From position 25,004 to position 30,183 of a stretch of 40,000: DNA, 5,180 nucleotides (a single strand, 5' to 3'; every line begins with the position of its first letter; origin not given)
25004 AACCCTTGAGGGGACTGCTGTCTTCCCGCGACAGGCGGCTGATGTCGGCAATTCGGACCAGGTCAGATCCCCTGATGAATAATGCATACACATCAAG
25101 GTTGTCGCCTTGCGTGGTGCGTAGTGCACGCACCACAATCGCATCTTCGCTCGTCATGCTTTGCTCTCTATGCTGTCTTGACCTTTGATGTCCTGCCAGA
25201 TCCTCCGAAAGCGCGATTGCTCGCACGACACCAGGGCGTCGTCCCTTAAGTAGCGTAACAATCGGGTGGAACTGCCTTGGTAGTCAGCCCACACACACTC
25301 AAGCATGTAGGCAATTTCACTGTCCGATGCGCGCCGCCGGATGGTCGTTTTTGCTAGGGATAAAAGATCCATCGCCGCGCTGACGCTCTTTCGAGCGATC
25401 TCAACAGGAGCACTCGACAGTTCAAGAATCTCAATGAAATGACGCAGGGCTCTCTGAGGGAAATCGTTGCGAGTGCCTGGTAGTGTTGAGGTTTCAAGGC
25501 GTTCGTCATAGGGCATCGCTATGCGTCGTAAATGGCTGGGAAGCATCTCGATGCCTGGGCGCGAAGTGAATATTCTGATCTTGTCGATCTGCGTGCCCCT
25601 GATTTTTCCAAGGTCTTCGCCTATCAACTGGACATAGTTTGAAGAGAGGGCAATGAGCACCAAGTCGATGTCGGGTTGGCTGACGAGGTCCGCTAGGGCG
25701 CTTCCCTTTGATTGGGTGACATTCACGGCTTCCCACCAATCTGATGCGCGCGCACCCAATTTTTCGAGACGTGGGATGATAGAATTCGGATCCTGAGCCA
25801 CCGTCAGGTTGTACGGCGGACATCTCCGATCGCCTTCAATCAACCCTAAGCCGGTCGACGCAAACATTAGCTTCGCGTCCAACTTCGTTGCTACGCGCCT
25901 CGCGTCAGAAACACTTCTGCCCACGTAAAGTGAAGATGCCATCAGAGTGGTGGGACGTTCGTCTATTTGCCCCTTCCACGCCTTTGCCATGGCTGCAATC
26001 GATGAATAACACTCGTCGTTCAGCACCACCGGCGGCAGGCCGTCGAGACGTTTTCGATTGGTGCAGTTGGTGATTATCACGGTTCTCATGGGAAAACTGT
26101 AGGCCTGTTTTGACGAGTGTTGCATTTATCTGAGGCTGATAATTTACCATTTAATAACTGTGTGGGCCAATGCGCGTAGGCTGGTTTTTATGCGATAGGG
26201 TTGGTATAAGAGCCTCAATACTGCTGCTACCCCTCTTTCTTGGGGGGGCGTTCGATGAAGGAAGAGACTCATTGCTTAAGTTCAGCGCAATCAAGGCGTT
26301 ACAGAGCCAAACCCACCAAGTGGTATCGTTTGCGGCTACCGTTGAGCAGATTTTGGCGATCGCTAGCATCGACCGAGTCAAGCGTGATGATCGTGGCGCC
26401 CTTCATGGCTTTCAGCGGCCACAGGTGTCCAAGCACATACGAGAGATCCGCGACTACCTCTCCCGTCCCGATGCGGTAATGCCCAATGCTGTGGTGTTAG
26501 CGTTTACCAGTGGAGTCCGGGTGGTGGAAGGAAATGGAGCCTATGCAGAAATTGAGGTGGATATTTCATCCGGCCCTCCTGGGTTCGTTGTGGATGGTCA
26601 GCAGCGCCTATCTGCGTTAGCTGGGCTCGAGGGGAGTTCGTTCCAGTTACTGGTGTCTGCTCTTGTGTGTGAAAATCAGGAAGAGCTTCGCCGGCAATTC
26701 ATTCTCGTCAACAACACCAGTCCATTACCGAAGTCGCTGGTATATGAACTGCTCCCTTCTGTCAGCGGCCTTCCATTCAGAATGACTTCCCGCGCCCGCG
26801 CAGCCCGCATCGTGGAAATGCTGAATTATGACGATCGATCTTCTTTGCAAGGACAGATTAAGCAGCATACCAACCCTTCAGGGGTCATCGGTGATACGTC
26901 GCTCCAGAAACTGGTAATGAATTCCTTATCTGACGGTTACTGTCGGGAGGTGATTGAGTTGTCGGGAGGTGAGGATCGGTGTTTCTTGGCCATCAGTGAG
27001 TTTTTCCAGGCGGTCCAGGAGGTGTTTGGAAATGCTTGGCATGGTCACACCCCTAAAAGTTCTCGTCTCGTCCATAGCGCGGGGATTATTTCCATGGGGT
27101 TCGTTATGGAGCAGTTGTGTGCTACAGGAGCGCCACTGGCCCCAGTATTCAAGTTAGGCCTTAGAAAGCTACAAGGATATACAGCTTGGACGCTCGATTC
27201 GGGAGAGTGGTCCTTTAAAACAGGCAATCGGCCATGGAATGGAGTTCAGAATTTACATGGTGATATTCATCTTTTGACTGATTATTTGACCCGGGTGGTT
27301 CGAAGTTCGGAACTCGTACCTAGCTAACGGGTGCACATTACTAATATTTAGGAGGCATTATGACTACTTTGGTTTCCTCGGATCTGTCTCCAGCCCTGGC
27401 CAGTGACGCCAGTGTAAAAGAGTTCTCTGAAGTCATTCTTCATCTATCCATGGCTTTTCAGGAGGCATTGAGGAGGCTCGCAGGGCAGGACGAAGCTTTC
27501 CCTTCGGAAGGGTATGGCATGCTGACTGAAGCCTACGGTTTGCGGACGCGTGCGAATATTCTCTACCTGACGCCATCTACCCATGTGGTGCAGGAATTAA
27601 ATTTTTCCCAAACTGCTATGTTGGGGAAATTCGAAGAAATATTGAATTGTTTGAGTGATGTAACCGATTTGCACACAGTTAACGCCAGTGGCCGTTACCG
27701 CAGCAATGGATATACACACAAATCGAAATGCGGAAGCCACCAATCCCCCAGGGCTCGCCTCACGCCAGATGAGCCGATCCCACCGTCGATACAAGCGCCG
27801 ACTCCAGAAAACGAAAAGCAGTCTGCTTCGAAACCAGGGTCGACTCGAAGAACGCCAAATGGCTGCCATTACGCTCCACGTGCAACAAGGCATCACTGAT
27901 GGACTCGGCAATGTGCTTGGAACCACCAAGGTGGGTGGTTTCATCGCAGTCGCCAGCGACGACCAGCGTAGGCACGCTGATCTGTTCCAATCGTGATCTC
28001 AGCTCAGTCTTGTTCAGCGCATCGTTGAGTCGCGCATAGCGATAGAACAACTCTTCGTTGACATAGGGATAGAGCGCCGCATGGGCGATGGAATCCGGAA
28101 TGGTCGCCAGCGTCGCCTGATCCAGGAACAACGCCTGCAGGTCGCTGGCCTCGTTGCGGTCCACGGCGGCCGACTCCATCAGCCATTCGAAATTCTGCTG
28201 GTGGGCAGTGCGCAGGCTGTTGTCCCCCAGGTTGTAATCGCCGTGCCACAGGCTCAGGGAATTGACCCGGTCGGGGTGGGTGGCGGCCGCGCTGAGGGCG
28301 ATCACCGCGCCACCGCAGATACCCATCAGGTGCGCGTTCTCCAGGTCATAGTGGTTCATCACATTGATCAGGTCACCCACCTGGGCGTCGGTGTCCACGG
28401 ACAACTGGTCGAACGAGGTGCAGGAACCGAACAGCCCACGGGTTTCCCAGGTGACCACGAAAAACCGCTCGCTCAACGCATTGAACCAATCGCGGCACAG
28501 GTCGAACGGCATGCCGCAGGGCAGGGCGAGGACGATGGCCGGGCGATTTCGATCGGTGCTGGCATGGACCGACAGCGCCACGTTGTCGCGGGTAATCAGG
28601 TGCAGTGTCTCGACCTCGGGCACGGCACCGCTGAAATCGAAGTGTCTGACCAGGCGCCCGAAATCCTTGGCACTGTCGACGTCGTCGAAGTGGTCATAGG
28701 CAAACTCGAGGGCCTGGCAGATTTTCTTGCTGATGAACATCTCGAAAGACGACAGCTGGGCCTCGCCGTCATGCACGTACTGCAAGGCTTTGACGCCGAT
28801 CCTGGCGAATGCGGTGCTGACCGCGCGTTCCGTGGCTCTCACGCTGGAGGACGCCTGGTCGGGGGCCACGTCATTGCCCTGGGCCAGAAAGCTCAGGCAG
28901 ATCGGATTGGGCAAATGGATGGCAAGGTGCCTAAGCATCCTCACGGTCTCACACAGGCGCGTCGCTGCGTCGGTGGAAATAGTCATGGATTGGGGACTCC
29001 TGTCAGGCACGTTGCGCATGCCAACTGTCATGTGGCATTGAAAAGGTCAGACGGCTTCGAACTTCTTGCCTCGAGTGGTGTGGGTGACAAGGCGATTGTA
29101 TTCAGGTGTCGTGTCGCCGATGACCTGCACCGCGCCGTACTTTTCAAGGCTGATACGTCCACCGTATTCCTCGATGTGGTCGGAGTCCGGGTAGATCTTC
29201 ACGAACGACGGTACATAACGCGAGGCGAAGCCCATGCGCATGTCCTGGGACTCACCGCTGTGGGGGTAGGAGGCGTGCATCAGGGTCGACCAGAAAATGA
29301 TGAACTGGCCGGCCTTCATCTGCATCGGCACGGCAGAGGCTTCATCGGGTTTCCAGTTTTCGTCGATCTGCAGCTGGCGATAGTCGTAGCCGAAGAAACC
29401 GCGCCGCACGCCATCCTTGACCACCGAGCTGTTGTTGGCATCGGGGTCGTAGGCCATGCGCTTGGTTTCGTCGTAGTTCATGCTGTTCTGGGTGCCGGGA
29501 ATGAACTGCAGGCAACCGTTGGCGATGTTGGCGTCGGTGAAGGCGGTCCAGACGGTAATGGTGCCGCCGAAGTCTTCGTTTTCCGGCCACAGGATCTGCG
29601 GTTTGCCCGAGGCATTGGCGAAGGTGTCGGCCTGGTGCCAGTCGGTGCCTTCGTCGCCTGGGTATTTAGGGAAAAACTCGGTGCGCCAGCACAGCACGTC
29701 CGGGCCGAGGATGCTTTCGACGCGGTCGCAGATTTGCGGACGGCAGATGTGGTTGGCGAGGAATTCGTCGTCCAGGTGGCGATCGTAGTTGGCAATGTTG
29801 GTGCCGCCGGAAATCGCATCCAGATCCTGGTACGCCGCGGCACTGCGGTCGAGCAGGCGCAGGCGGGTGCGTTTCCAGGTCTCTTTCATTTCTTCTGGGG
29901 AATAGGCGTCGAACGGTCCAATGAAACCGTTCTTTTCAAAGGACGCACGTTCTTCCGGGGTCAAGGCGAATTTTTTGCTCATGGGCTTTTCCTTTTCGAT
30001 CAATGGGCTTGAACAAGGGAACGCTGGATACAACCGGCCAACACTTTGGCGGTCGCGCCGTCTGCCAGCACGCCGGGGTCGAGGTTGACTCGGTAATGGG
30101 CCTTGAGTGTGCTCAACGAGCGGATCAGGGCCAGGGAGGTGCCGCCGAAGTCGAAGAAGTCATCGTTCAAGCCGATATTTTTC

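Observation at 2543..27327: Complete Dpd-type 7-deazaguanine DNA modification/restriction system on an island next to rpoS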

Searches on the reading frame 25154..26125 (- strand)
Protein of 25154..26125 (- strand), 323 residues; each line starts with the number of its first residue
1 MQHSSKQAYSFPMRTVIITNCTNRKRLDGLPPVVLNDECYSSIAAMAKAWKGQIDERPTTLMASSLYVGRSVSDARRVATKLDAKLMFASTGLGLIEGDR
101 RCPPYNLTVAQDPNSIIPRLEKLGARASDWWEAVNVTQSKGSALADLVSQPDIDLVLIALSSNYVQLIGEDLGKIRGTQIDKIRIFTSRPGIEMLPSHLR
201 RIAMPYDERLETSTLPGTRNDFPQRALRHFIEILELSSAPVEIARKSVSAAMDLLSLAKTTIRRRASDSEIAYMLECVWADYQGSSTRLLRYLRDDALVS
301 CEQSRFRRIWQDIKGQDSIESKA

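Call 4: search_protein_families(library=ncbifam, proteins=[window:25154-26125:-])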
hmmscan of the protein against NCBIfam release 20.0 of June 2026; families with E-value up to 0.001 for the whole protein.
window:25154-26125:- (323 aa): 0 families

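Call 5: search_protein_families(library=pfam, proteins=[window:25154-26125:-], max_evalue=0.01)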
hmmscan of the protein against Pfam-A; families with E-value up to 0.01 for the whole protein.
window:25154-26125:- (323 aa): 0 families

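Call 13: search_protein_families(library=padloc, proteins=[window:25154-26125:-], max_evalue=1)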
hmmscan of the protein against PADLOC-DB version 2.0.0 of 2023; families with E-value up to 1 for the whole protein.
window:25154-26125:- (323 aa): 8 families
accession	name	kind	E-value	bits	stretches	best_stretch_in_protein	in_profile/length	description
PDLC02815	DpdC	-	3.2e-88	294.1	1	13-315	5-307/312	DpdC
PDLC02817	DpdC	-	6.8e-31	105.7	1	16-313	5-293/299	DpdC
PDLC02818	DpdC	-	5.4e-27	92.9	1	17-316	6-317/319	DpdC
PDLC02813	DpdC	-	1.1e-15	55.8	1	17-172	6-154/310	DpdC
PDLC02816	DpdC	-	3.7e-09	34.3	1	15-174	4-163/313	DpdC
PDLC02814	DpdC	-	0.00038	18.5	1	263-312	98-147/151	DpdC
PDLC02823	DpdC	-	0.0004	18.3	1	143-314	45-216/223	DpdC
PDLC02820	DpdC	-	0.0031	15.5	1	17-124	6-120/165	DpdC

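Call 14: search_protein_families(library=pfam, proteins=[window:25154-26125:-], max_evalue=10)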
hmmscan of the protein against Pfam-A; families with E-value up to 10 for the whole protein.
window:25154-26125:- (323 aa): 2 families
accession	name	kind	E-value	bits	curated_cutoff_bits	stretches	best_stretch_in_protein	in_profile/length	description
PF21818.3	DUF6884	-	0.018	15.6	30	1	58-112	12-66/135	Family of unknown function (DUF6884)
PF22495.2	HTH_92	-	0.024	14.4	27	1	122-142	6-26/45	RsaL-like HTH domain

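Call 67: search_protein_families(library=phrogs, proteins=[window:25154-26125:-], max_evalue=0.1)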
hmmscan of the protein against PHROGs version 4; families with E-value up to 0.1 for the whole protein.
window:25154-26125:- (323 aa): 1 family
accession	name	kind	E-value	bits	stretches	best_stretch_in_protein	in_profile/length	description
phrog_5935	-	unknown function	0.034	15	1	59-116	21-83/155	-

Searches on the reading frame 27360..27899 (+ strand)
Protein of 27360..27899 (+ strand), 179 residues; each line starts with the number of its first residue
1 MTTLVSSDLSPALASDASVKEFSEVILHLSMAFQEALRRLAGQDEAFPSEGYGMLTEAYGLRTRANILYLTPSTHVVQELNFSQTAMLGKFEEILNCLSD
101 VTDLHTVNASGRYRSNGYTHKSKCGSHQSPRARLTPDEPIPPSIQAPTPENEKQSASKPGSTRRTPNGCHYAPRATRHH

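Call 4: search_protein_families(library=ncbifam, proteins=[window:27360-27899:+])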
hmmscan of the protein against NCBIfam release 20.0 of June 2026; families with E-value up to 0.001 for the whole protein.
window:27360-27899:+ (179 aa): 0 families

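Call 5: search_protein_families(library=pfam, proteins=[window:27360-27899:+], max_evalue=0.01)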
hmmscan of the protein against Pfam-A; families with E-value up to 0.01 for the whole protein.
window:27360-27899:+ (179 aa): 0 families

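Call 13: search_protein_families(library=padloc, proteins=[window:27360-27899:+], max_evalue=1)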
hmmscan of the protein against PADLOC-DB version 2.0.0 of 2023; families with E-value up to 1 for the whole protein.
window:27360-27899:+ (179 aa): 0 families

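Call 14: search_protein_families(library=pfam, proteins=[window:27360-27899:+], max_evalue=10)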
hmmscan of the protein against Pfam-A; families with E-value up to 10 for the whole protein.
window:27360-27899:+ (179 aa): 1 family
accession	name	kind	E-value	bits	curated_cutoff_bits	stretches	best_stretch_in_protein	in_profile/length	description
PF16043.11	DUF4795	-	0.057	13.2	34.8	1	12-47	76-111/208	Domain of unknown function (DUF4795)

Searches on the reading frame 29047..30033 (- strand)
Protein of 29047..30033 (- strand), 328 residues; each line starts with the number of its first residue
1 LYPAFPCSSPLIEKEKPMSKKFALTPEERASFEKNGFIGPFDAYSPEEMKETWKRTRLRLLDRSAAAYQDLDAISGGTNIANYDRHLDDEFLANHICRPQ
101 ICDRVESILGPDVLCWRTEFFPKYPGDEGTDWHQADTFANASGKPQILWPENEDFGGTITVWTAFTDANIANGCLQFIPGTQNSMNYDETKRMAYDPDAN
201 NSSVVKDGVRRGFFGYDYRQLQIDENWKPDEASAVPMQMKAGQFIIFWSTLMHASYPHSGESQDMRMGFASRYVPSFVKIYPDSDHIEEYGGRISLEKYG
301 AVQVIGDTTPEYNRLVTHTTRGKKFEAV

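Call 15: search_protein_families(library=pfam, proteins=[window:29047-30033:-], max_evalue=0.001)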
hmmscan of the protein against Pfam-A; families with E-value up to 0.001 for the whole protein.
window:29047-30033:- (328 aa): 1 family
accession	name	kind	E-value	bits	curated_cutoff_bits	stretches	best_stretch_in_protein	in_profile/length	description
PF05721.19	PhyH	-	9e-47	160.5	22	1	32-262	1-209/213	Phytanoyl-CoA dioxygenase (PhyH)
